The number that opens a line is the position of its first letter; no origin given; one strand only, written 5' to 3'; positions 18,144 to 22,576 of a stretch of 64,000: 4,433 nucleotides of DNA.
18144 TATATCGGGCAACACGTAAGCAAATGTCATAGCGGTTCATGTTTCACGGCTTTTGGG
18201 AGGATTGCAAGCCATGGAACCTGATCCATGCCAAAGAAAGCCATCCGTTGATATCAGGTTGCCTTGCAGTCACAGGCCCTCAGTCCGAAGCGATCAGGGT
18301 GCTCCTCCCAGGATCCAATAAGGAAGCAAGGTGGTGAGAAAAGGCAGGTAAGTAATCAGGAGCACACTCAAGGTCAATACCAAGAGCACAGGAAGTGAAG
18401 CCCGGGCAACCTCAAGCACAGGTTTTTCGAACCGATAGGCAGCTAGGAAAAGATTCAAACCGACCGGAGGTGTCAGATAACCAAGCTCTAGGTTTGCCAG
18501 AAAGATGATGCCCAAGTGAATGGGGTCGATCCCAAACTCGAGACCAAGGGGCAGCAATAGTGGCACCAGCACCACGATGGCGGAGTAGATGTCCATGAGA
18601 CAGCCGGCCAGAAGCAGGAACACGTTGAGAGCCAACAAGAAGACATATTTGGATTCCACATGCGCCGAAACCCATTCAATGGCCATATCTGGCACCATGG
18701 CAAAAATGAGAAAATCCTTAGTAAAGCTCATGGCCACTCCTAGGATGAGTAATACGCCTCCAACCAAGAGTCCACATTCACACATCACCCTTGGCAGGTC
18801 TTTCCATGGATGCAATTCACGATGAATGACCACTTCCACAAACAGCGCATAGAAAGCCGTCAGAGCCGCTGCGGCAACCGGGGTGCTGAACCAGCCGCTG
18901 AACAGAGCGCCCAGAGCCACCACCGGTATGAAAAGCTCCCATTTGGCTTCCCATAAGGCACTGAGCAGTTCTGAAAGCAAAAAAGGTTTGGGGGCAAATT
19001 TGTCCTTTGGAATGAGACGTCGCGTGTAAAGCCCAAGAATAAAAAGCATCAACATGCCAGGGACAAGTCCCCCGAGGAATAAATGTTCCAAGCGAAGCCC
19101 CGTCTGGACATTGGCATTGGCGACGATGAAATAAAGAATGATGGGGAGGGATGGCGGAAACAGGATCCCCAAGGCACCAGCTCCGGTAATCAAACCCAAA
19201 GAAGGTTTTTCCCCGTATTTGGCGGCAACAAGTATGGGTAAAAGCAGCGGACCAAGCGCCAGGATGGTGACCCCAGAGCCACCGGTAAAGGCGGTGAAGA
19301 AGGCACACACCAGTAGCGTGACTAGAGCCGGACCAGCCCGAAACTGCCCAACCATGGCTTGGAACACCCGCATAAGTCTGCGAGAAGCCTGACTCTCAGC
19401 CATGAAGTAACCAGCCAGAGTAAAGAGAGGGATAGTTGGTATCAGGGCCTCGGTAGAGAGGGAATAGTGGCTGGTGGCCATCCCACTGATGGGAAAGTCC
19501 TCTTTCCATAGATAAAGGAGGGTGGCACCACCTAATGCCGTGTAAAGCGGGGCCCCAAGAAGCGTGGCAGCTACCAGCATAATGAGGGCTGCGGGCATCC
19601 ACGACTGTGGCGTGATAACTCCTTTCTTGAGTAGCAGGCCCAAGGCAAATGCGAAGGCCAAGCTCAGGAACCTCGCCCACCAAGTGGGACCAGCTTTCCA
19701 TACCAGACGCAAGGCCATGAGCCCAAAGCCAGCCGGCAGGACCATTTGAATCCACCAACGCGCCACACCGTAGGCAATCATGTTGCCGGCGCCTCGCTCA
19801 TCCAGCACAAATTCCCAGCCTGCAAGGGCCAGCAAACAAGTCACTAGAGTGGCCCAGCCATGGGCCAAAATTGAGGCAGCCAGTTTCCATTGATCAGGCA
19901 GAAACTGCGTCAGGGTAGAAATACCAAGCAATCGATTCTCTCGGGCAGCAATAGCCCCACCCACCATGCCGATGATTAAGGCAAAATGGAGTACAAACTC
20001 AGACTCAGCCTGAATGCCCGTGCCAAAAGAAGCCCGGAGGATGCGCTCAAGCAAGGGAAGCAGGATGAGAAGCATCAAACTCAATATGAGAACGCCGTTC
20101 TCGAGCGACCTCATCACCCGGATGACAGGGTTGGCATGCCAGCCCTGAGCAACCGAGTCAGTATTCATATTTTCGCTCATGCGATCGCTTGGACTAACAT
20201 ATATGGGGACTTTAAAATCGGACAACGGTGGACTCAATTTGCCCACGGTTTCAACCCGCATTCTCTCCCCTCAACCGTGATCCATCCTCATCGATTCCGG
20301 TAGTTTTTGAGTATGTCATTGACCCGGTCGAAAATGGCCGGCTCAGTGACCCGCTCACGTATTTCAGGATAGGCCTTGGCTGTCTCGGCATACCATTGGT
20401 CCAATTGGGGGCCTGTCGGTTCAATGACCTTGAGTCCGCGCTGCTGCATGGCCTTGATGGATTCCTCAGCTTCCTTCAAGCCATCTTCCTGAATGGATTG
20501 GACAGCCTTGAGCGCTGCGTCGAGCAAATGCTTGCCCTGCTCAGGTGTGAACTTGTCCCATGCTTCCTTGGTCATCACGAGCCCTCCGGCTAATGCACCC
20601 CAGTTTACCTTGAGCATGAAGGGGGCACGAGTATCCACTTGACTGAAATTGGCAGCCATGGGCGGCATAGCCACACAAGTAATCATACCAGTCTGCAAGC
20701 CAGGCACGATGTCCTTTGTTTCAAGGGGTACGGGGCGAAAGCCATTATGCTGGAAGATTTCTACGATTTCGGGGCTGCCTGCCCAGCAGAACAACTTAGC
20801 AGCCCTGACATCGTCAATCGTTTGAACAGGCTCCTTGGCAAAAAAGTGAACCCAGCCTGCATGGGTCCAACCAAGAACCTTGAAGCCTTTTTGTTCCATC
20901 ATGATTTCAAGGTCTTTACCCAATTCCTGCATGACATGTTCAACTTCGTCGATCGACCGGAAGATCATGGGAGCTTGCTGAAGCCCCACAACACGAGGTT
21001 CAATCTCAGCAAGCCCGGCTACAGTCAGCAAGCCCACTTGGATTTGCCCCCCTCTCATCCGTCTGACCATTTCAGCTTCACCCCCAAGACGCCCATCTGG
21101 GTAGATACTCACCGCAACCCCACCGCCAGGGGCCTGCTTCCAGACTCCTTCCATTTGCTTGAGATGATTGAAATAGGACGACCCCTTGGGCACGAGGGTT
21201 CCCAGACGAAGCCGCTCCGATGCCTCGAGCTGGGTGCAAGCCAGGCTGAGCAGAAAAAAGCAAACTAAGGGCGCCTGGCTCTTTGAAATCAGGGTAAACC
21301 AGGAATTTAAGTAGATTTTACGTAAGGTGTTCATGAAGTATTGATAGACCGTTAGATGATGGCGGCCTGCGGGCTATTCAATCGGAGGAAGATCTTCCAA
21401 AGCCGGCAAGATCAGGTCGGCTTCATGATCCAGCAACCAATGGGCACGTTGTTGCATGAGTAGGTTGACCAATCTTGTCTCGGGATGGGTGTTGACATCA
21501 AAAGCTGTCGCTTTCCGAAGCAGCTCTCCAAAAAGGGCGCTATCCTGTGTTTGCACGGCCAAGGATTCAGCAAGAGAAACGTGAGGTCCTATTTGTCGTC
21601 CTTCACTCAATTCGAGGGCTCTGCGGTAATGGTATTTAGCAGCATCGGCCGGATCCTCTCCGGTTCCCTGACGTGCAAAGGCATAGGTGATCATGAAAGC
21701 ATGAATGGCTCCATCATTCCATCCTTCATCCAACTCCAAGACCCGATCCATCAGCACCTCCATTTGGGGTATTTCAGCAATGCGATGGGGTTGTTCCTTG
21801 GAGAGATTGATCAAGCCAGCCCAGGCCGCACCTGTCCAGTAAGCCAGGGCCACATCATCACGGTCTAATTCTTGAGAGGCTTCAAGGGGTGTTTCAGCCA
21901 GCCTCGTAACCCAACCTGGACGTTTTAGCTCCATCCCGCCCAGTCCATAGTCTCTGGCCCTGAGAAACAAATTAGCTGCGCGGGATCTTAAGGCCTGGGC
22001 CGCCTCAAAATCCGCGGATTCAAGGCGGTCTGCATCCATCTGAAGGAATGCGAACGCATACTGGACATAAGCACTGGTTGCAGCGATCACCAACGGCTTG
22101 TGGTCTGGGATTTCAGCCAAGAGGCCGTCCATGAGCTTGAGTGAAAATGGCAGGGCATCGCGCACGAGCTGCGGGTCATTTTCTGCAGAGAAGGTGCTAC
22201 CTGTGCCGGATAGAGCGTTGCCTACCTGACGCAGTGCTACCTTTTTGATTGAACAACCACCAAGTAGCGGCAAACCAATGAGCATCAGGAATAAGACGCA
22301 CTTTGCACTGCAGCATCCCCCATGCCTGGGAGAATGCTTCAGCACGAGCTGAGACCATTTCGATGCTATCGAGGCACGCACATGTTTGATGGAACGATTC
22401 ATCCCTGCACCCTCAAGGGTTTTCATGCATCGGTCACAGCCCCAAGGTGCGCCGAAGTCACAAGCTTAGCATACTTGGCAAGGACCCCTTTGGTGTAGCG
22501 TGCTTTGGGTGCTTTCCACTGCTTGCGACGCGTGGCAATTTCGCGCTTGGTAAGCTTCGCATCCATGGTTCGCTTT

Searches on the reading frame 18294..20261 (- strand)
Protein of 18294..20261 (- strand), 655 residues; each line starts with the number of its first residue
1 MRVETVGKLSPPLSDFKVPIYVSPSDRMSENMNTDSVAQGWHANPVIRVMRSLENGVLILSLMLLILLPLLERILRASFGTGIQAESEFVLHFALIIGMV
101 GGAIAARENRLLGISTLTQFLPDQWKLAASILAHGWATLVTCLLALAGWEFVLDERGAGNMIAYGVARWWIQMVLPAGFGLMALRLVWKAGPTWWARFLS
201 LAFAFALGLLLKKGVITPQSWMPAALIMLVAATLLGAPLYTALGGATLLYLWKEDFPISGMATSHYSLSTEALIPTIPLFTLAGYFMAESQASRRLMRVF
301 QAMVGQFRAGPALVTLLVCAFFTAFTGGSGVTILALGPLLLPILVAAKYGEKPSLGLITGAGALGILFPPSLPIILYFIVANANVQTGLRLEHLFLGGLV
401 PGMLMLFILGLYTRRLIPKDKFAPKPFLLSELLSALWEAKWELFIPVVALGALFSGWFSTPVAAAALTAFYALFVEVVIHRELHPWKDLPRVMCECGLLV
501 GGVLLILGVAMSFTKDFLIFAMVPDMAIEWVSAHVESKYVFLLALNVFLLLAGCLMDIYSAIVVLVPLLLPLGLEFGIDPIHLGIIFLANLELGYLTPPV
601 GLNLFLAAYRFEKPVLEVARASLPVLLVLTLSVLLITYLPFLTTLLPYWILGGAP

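Call 79: search_protein_families(library=pfam, proteins=[window:18294-20261:-], max_evalue=0.00001)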
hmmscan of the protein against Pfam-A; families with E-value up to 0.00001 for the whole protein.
window:18294-20261:- (655 aa): 2 families
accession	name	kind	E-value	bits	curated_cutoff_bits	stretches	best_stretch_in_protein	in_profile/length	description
PF06808.19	DctM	-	1.3e-68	232.2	23.8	1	226-640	1-411/413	Tripartite ATP-independent periplasmic transporter, DctM component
PF04290.18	DctQ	-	5.6e-14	52.6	28.3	1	66-187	2-123/132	Tripartite ATP-independent periplasmic transporters, DctQ component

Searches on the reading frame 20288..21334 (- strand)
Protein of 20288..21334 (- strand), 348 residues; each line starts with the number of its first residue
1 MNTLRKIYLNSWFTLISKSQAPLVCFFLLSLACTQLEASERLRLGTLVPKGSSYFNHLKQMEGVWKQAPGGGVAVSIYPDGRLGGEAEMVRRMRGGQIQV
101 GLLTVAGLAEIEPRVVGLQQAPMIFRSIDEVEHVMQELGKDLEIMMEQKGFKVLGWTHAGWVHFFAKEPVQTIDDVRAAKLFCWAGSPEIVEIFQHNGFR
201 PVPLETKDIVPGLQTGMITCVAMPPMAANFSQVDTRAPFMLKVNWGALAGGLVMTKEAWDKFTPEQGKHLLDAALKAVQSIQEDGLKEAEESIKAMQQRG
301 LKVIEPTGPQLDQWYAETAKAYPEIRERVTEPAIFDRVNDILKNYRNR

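Call 79: search_protein_families(library=pfam, proteins=[window:20288-21334:-], max_evalue=0.00001)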
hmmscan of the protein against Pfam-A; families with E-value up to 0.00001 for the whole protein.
window:20288-21334:- (348 aa): 1 family
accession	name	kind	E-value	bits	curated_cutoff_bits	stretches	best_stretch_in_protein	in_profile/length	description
PF03480.18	DctP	-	1.6e-36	126.5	23.4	1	45-325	2-282/286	Bacterial extracellular solute-binding protein, family 7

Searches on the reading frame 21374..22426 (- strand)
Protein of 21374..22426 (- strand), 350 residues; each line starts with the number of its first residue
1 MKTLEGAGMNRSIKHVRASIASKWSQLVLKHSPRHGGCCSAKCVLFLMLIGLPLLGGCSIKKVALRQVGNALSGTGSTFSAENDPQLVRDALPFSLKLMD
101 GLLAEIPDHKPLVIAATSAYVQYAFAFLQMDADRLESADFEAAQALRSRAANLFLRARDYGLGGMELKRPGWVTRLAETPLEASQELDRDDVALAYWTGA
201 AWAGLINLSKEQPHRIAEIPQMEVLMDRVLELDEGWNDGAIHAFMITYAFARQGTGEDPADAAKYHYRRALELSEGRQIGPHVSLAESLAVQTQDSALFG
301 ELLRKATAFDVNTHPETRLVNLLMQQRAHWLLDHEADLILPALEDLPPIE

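Call 79: search_protein_families(library=pfam, proteins=[window:21374-22426:-], max_evalue=0.00001)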
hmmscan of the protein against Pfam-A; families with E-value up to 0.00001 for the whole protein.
window:21374-22426:- (350 aa): 1 family
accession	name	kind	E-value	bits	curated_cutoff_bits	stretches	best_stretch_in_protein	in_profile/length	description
PF16811.11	TAtT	-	4.2e-77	259.5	26.5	1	82-338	2-262/263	TRAP transporter T-component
